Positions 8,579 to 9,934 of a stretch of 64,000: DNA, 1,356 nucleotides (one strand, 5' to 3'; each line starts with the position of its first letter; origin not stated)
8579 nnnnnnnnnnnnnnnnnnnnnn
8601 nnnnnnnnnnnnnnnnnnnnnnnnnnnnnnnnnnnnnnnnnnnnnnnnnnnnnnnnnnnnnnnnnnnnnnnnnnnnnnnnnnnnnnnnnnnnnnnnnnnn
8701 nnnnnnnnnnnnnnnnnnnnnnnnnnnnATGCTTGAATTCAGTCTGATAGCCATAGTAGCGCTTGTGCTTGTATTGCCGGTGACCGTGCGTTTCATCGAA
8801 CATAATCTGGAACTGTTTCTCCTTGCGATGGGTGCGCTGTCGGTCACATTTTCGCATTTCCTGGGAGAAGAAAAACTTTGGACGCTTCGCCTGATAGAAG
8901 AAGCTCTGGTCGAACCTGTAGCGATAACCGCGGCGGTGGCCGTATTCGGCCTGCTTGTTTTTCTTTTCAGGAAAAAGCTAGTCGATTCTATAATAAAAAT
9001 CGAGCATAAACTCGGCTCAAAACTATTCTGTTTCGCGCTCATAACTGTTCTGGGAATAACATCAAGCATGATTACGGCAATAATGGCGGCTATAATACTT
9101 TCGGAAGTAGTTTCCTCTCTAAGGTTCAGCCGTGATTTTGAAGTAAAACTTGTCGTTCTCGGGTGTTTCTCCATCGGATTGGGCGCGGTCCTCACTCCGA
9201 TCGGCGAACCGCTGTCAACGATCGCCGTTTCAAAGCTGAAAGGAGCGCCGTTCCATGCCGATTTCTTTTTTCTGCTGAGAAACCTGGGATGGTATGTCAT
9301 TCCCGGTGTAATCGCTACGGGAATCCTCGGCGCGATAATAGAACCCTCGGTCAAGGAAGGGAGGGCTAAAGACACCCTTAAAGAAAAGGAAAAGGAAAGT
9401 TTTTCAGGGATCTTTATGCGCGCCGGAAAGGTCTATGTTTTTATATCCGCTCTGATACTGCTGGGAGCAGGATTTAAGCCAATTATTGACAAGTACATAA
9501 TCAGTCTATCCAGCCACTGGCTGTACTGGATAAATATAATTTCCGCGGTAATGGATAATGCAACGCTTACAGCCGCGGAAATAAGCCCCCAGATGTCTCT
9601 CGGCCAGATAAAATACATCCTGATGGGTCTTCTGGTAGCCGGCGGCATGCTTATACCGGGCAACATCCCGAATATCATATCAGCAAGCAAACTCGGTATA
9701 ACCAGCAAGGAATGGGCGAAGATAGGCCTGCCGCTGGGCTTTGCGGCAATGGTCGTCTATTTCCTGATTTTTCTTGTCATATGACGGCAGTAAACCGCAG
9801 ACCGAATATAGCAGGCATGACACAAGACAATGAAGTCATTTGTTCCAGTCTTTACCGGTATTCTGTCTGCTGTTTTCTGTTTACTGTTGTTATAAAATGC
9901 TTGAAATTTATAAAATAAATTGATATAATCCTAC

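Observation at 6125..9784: RnfC-RnfD without RnfG/E/A/B, translationally coupled to an ion-transporter-superfamily permease and facing an ApbE flavin transferase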

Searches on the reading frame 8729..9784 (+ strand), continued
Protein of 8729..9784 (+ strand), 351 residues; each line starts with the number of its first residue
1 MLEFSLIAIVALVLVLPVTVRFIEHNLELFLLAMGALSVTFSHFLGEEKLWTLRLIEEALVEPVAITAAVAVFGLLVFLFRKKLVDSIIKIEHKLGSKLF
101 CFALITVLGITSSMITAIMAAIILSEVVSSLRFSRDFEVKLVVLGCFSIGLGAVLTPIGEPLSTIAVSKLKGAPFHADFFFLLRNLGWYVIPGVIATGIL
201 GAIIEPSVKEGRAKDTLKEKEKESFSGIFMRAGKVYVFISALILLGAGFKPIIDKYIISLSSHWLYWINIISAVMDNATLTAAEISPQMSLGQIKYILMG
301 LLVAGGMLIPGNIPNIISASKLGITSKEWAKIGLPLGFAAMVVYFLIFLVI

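Call 37: find_encoding_contigs(protein=P0009, flank=10000, max_places=2)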
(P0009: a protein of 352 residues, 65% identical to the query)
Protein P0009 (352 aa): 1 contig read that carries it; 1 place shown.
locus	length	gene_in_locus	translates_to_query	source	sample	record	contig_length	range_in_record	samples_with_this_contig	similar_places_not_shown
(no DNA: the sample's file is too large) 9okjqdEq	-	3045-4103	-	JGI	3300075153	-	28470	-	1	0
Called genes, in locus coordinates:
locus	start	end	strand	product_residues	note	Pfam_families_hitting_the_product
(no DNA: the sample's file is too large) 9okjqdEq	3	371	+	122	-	?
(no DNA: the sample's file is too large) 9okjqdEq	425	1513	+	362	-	PF08279:HTH_11, PF03099:BPL_LplA_LipB, PF02237:BPL_C (weak)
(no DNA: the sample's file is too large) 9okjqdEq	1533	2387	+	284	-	PF00532:Peripla_BP_1, PF13407:Peripla_BP_4, PF13377:Peripla_BP_3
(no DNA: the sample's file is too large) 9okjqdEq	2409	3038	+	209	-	PF06971:Put_DNA-bind_N, PF02629:CoA_binding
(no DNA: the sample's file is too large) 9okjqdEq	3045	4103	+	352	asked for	PF07854:DUF1646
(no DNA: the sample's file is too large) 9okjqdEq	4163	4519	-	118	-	-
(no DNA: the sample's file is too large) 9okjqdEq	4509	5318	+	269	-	PF00318:Ribosomal_S2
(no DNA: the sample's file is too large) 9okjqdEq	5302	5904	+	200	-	PF00889:EF_TS, PF25025:EF-Ts_N (weak)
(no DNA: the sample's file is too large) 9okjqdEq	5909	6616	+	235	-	PF00696:AA_kinase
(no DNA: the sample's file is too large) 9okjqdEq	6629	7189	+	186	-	PF01765:RRF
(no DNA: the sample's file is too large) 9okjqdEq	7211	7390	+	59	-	PF13237:Fer4_10, PF14697:Fer4_21, PF12838:Fer4_7, PF13187:Fer4_9, PF25160:LdpA_Fe-S-bd (weak), PF12797:Fer4_2 (weak), PF00037:Fer4, PF12837:Fer4_6 (weak), +1 more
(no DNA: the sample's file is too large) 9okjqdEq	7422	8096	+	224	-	PF01255:Prenyltransf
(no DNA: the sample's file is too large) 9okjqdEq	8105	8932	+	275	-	PF01148:CTP_transf_1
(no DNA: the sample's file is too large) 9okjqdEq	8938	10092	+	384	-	PF02670:DXP_reductoisom, PF08436:DXP_redisom_C, PF13288:DXPR_C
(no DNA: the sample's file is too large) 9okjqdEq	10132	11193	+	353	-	PF02163:Peptidase_M50, PF00595:PDZ (weak), PF13180:PDZ_2 (weak), PF17820:PDZ_6 (weak)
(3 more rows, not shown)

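Call 49: search_solved_structures(query=window:8729-9784:+, max_evalue=1, show_alignments=1)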
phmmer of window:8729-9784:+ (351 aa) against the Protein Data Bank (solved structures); distinct sequences matched with E-value up to 1: 0.

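Call 66: predict_structure(alignment_id=A3)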
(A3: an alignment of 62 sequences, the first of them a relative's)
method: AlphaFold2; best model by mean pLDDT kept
length: 351 residues; sequences in the alignment: 62
mean_pLDDT: 85.4   pTM: 0.82
mean pLDDT of the five models: 85.4, 85.3, 84.0, 81.7, 81.6
residues with pLDDT >= 90: 113; 70-90: 212; 50-70: 26; < 50: 0
segments of 3 or more residues with pLDDT < 50: none
pLDDT, mean of each block of 10 residues (from residue 1): 88 84 83 92 89 90 82 84 83 88 94 86 88 88 95 86 83 90 94 96 74 64 79 85 84 80 86 68 78 91 85 81 87 94 93 88
secondary structure, 60 per line:
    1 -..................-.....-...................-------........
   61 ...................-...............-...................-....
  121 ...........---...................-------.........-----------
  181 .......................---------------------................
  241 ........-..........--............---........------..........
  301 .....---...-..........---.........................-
elements in order: H2-19 H21-25 H27-45 H53-79 H81-95 H97-115 H117-131 H135-153 H161-169 H181-203 H225-248 H250-259 H262-273 H277-284 H291-305 H313-322 H326-350

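Call 69: fold_search(model_id=the predicted structure, library=pdb)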
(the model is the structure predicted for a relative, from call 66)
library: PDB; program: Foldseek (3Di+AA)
matches with E <= 10: 248; with E <= 0.001: 6
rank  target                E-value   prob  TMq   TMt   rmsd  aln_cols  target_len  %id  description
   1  6ol0_A                5.4e-04  1.00  0.54  0.46  12.9       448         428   14  Structure of VcINDY bound to Malate (released 2020-10-28)
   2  6okz_B                7.0e-04  1.00  0.55  0.46   9.5       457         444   15  Structure of VcINDY bound to Fumarate (released 2020-10-28)
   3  8r33_A                7.6e-04  1.00  0.52  0.41   8.1       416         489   16  CryoEM structure of the symmetric Pho90 dimer from yeast without substrates. (released 2024-04-24)
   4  8uvc_A                7.6e-04  1.00  0.50  0.37  14.6       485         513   12  Structure of NaDC3-aKG complex (released 2024-12-25)
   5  5ul7_A                8.3e-04  1.00  0.57  0.47   9.2       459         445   14  Structure and function of the divalent anion/Na+ symporter from Vibrio cholerae and a humanized variant (released 2017-05-17)
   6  8y5u_A                8.7e-04  1.00  0.55  0.41  14.4       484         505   13  human NaS1 intermediate state 1 (released 2025-01-22)
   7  8w6o_A                1.5e-03  1.00  0.45  0.37  14.4       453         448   15  NaS1 in IN/IN state (released 2024-04-17)
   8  4f35_C                1.7e-03  1.00  0.51  0.44  11.2       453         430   16  Crystal Structure of a bacterial dicarboxylate/sodium symporter (released 2012-10-24)
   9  8y5z_A                2.0e-03  1.00  0.47  0.35  15.9       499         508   13  human NaS1 inward state (released 2025-01-22)
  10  10tp_A                2.2e-03  1.00  0.55  0.47  12.8       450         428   12  ArsB from L. ferriphilum in inward-facing state (parallel dimer) (released 2026-03-11)
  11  8r35_B                2.7e-03  1.00  0.57  0.44   7.4       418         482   14  CryoEM structure of the asymmetric Pho90 dimer from yeast without substrates. (released 2024-04-24)
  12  8w6c_A                3.0e-03  1.00  0.47  0.33  13.5       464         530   11  CryoEM structure of NaDC1 with Citrate (released 2024-04-17)
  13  6wtw_A                3.6e-03  1.00  0.46  0.35  11.6       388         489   12  Structure of LaINDY crystallized in the presence of alpha-ketoglutarate and malate (released 2020-09-16)
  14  8uve_B                3.7e-03  1.00  0.53  0.40  13.0       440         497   12  Structure of NaDC3-Succinate complex in Coo-Ci conformation (released 2024-12-25)
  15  8w6n_B                6.8e-03  1.00  0.56  0.43  13.6       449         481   12  NaS1 with sulfate in IN/OUT state (released 2024-04-17)
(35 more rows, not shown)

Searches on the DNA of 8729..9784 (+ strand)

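Call 46: search_rna_families(sources=[L001, L002, L004, L094, L095], threshold=gathering)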
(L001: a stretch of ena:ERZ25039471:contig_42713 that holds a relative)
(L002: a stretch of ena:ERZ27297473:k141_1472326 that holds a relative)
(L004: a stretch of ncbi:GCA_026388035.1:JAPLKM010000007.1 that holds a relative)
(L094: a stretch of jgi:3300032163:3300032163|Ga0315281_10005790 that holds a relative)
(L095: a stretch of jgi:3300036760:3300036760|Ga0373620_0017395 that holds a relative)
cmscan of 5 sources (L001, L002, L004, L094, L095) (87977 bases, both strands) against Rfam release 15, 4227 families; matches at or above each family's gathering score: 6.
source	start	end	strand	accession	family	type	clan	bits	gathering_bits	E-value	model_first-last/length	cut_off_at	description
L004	16814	16884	+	RF00005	tRNA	Gene; tRNA;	CL00001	67.4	29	2.2e-12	1-71/71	no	tRNA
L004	12651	12737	+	RF00005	tRNA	Gene; tRNA;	CL00001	60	29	2.4e-10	1-71/71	no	tRNA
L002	4471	4541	+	RF00005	tRNA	Gene; tRNA;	CL00001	58.7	29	5.7e-10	1-71/71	no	tRNA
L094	3965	4035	+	RF00005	tRNA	Gene; tRNA;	CL00001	58.6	29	6.1e-10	1-71/71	no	tRNA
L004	16009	16096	+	RF00005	tRNA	Gene; tRNA;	CL00001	54.8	29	6.5e-09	1-71/71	no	tRNA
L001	9813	9868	+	RF03057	nhaA-I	Cis-reg; riboswitch;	-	45.1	37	1.4e-05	1-55/55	no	nhaA-I RNA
